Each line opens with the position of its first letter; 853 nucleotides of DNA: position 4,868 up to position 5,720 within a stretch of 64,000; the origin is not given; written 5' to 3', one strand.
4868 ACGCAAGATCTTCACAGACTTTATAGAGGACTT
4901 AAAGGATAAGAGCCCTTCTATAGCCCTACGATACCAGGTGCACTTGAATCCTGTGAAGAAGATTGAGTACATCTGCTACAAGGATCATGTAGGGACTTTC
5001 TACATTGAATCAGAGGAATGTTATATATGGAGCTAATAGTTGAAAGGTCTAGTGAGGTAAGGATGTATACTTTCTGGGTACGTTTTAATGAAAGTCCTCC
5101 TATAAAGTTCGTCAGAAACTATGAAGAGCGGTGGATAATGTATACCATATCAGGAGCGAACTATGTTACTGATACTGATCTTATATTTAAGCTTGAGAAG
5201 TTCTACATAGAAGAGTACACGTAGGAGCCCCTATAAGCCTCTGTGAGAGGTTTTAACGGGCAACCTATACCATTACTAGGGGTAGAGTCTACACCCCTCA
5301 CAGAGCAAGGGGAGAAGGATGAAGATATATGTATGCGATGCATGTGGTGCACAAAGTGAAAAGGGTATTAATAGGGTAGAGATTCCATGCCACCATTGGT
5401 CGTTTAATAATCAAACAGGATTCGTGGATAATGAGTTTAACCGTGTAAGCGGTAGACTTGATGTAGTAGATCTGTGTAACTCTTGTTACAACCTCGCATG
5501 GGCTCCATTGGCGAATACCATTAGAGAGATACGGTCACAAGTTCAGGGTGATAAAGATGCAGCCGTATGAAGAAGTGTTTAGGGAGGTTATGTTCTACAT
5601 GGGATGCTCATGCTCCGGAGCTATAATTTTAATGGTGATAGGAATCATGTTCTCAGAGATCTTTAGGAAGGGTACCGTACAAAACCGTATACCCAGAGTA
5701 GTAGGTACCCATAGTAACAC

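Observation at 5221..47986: Two copies of a roughly 90-nt conserved structured element (5221..5310 and 47894..47986)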

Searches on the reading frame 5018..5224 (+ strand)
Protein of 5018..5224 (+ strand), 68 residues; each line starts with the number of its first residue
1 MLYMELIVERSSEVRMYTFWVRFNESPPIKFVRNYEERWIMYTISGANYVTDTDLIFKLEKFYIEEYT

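Call 14: search_protein_families(library=phrogs, proteins=[window:5018-5224:+], max_evalue=0.001)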
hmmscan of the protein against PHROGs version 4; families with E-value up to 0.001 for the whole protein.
window:5018-5224:+ (68 aa): 0 families

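Call 98: search_protein_families(library=pfam, proteins=[window:5027-5224:+], max_evalue=0.01)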
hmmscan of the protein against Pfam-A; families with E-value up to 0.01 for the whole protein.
window:5027-5224:+ (65 aa): 0 families

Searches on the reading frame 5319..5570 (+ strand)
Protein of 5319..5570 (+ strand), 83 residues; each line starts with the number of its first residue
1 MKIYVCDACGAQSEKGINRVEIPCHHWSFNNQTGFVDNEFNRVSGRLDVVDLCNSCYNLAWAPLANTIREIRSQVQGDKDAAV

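Call 14: search_protein_families(library=phrogs, proteins=[window:5319-5570:+], max_evalue=0.001)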
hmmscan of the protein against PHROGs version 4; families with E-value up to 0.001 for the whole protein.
window:5319-5570:+ (83 aa): 0 families

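Call 18: find_encoding_contigs(protein=window:5319-5570:+, flank=10000, max_places=10)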
Protein window:5319-5570:+ (83 aa): 1 contig read that carries it; 1 place shown.
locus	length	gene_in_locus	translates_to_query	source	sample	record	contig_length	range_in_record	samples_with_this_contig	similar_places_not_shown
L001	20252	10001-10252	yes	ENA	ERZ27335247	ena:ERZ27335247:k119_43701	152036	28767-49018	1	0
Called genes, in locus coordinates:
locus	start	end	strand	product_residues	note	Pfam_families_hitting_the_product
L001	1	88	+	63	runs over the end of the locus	-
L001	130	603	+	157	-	-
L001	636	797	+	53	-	-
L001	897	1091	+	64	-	-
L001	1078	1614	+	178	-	PF07463:NUMOD4, PF13392:HNH_3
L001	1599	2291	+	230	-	-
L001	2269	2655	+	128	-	PF09424:YqeY (faint)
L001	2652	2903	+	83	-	-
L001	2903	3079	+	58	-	-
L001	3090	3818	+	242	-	-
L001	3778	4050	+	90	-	-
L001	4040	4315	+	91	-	-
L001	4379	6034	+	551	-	PF26675:DUF8224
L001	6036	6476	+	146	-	PF00075:RNase_H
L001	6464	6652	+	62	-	-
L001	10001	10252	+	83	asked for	-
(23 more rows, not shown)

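Call 29: find_homologous_proteins(query=window:5319-5570:+, max_evalue=0.001)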
Query window:5319-5570:+ (83 aa): 3 proteins with E <= 0.001 among 3 candidates.
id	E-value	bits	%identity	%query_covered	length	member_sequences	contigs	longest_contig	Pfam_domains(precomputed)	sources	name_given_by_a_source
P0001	9.4e-52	190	100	100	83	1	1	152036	-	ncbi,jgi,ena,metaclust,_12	metaclust:\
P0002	2.8e-16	77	51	90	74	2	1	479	-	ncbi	-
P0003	1.7e-14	72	49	92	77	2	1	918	-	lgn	-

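Call 30: find_encoding_contigs(protein=P0003, flank=5000)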
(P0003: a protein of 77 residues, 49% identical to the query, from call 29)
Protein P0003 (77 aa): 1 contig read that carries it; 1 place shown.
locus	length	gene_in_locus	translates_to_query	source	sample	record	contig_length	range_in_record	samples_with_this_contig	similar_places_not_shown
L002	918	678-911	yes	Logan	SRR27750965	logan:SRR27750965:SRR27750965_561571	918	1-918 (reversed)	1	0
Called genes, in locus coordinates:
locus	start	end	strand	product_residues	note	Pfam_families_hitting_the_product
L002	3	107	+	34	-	?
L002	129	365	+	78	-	-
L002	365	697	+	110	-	-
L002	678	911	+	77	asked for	-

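Call 31: find_encoding_contigs(protein=P0002, flank=5000)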
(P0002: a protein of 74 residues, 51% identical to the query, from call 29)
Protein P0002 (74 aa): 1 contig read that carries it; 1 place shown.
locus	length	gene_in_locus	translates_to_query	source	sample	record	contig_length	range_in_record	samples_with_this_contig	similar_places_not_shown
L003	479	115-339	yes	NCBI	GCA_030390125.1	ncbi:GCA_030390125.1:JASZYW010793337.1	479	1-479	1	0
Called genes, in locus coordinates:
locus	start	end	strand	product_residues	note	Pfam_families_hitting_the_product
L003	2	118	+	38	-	?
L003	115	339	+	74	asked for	-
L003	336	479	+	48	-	?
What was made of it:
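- On MITE: For A the evidence is weaker: there is no gap upstream of the homologous gene in L002 and L003 (calls 30, 31).
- Homologues of the gene downstream of A overlap their upstream gene, with no gap (calls 29-31).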
